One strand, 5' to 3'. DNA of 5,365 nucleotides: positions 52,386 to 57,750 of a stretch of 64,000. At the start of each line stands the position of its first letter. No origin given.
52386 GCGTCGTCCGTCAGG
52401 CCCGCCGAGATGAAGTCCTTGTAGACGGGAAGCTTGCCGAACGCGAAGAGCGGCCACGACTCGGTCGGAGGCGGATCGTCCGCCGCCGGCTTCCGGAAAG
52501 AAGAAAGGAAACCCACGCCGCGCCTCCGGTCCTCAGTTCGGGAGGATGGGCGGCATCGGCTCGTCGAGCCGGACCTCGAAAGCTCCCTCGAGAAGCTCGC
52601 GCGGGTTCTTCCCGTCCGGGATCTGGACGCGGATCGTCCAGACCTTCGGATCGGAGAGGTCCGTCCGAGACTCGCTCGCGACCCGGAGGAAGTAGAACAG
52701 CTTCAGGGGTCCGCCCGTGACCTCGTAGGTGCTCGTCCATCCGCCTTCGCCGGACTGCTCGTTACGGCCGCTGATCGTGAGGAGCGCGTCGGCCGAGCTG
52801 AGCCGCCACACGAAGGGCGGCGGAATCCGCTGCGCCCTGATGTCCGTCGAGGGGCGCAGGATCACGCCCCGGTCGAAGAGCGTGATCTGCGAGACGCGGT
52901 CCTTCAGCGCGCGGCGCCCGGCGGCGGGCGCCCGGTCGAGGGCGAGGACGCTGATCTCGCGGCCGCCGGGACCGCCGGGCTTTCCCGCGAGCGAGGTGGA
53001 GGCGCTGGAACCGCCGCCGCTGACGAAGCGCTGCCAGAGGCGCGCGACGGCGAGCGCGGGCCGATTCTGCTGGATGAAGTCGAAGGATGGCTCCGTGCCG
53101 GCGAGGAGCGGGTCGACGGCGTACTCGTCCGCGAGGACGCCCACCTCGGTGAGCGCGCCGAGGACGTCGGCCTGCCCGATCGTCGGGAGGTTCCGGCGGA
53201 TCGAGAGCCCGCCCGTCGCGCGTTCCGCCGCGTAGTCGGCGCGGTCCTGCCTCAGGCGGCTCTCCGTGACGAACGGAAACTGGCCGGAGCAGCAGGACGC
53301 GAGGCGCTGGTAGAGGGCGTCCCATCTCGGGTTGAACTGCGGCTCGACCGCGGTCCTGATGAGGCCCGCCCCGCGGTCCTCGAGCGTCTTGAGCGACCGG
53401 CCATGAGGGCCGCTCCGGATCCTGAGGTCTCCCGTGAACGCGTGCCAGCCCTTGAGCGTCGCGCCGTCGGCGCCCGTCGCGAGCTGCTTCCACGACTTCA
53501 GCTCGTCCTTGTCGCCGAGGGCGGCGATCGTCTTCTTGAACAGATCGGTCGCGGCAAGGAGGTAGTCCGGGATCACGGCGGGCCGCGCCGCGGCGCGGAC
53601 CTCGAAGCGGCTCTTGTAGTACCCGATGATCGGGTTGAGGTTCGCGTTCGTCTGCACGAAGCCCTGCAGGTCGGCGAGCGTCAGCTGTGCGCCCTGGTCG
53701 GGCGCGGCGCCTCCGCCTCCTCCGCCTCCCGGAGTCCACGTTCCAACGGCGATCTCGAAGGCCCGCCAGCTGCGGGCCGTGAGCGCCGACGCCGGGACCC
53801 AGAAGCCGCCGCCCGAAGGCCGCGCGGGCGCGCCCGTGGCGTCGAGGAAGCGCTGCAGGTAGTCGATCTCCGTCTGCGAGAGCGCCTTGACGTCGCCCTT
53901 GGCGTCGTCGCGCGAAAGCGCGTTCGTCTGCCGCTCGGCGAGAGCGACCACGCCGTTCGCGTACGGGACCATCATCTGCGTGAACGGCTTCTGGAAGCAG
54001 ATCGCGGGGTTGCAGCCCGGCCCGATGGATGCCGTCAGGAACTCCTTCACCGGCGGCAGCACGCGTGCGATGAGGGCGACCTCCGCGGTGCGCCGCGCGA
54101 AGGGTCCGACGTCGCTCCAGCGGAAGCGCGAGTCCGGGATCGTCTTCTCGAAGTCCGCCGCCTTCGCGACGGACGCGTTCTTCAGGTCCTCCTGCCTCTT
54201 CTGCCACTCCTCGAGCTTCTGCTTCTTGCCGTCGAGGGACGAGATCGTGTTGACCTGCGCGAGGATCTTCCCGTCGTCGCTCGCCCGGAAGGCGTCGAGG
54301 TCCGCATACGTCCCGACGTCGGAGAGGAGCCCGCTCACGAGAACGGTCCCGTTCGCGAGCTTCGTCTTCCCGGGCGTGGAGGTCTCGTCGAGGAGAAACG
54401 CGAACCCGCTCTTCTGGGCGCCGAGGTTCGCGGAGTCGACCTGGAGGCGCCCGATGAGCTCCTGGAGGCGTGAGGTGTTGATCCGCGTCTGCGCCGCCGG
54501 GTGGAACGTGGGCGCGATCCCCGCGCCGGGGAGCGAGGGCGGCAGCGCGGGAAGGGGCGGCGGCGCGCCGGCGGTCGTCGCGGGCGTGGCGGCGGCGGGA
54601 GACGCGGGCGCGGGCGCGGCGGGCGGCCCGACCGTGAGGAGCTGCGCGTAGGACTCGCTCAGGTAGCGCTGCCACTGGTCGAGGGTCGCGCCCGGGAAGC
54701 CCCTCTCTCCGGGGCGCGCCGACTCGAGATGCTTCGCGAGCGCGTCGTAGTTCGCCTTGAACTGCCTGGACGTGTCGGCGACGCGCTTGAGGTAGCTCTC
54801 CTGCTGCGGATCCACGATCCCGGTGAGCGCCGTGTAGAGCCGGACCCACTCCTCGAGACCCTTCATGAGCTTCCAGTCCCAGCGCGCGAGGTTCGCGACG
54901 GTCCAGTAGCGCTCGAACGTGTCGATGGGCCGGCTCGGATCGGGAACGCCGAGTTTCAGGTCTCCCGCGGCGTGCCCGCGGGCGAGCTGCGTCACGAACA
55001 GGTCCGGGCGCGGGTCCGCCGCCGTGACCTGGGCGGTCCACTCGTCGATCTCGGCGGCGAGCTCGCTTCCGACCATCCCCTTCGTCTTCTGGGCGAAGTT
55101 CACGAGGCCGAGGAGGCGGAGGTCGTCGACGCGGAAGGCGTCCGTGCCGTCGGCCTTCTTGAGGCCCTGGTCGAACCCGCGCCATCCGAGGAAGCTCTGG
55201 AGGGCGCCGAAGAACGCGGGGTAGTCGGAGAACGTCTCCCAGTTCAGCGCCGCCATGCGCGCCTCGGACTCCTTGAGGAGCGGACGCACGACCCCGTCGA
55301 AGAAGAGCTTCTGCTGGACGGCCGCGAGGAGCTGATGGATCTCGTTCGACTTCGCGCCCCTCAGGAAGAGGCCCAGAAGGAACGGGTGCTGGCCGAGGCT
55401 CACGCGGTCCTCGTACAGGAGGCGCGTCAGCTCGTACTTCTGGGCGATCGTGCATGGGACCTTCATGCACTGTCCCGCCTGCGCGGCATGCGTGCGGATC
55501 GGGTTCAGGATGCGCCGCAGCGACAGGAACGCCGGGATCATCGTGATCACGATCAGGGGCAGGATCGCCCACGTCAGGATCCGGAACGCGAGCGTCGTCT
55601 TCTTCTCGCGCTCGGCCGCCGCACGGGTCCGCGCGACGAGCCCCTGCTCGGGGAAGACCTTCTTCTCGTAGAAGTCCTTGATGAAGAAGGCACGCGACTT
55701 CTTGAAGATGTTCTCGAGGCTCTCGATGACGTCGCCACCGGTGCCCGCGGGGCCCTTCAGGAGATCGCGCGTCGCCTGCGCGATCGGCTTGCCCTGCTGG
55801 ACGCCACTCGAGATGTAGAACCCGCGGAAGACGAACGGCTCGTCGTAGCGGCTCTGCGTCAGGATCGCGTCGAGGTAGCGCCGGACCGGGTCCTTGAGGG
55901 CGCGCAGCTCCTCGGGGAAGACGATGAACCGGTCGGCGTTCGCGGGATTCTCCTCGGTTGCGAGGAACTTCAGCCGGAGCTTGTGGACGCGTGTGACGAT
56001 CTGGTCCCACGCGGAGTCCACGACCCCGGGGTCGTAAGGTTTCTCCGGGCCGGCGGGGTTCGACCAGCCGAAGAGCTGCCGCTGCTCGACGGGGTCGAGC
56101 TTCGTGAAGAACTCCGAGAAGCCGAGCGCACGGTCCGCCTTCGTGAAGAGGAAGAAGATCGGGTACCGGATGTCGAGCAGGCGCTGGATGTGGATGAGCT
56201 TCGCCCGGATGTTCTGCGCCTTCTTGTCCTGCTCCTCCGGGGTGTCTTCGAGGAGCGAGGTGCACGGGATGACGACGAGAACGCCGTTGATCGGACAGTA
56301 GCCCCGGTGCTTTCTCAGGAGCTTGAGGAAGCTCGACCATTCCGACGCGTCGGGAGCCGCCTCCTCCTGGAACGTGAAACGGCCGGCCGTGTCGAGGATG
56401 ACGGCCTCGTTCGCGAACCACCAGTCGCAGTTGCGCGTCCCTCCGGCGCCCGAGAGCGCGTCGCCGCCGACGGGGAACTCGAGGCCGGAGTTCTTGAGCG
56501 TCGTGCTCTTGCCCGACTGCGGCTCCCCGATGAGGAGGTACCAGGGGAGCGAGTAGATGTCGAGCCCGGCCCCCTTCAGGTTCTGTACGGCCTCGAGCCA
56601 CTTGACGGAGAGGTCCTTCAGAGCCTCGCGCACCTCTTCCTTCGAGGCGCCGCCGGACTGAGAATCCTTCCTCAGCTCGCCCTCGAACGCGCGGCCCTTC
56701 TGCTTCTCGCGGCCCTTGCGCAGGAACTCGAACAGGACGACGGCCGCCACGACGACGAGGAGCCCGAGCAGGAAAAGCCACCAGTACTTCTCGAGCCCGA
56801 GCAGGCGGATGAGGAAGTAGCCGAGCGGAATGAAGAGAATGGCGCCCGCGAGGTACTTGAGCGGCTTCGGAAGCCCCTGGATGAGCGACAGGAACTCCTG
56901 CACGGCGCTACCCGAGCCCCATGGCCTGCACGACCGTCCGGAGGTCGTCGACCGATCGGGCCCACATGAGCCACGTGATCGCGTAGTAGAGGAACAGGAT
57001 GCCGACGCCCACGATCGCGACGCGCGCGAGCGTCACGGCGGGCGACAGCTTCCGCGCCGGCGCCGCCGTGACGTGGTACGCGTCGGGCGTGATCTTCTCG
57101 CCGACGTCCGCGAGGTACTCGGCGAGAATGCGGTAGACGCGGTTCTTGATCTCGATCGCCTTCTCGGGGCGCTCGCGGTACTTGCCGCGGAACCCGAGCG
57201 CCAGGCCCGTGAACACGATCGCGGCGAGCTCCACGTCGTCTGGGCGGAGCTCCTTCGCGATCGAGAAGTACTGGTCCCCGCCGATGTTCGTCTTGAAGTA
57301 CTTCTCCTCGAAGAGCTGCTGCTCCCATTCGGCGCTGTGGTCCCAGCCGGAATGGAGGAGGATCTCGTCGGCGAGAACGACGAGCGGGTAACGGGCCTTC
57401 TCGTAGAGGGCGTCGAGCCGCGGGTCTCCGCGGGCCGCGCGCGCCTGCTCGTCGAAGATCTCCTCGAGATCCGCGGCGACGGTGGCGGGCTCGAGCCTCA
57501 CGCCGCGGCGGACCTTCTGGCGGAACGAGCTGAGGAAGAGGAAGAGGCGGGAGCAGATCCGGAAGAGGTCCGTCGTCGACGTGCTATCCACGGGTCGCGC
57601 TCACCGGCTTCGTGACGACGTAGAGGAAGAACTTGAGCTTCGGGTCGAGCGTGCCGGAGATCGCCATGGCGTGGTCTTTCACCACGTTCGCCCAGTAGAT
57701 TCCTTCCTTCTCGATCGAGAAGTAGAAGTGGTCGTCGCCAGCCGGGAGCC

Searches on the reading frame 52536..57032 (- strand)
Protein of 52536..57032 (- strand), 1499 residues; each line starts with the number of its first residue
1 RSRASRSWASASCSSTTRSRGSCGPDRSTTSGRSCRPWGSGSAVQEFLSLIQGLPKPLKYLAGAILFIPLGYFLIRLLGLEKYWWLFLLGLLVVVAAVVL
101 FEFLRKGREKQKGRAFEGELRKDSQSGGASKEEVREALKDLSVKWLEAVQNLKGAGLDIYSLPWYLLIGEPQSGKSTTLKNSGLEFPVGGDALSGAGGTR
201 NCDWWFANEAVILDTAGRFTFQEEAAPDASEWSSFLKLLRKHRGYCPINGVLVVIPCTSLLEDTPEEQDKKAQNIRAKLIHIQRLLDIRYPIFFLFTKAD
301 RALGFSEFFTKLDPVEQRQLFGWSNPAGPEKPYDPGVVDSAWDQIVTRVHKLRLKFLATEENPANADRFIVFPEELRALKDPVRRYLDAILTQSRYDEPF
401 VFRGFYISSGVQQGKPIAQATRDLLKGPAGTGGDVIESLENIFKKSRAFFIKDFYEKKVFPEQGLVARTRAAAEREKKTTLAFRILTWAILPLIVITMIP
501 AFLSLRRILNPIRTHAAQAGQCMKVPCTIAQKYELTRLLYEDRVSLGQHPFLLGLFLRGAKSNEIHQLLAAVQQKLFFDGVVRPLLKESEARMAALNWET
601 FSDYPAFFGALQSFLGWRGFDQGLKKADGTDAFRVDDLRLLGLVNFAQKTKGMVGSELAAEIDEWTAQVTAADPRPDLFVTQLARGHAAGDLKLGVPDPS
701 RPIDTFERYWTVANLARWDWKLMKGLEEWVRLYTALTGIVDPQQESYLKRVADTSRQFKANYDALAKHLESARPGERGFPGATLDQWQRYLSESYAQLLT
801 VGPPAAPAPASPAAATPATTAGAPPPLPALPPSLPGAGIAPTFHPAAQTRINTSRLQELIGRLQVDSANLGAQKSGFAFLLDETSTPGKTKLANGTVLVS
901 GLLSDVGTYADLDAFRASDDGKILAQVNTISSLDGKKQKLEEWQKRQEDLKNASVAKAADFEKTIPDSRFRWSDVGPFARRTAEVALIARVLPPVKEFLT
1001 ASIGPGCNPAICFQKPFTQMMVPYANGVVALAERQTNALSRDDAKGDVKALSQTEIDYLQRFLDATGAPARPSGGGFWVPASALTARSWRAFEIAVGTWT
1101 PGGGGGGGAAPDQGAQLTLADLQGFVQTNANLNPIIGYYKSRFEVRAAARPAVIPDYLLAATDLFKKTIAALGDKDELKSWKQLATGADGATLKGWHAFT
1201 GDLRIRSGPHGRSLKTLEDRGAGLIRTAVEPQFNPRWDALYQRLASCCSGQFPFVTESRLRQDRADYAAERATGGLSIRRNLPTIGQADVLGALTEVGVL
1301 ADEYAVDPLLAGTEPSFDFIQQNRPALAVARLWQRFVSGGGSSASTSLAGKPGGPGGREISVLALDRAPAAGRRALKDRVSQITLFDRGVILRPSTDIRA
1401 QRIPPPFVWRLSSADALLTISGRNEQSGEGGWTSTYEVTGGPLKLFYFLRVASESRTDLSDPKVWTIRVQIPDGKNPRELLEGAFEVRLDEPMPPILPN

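Call 13: search_protein_families(library=pfam, proteins=[window:52536-57032:-], max_evalue=0.001)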
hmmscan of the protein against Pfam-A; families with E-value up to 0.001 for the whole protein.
window:52536-57032:- (1499 aa): 1 family
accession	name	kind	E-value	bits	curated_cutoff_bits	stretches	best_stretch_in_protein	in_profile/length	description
PF14331.11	IcmF-related_N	-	1.8e-63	214.7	25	1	228-484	4-256/259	IcmF-related N-terminal domain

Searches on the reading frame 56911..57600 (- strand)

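Call 13: search_protein_families(library=pfam, proteins=[window:56911-57600:-], max_evalue=0.001)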
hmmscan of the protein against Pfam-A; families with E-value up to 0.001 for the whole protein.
window:56911-57600:- (230 aa): 1 family
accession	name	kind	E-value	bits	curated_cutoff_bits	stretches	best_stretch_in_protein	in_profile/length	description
PF09850.14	DotU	-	7.3e-26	91.5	27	1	13-207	3-200/205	Type VI secretion system protein DotU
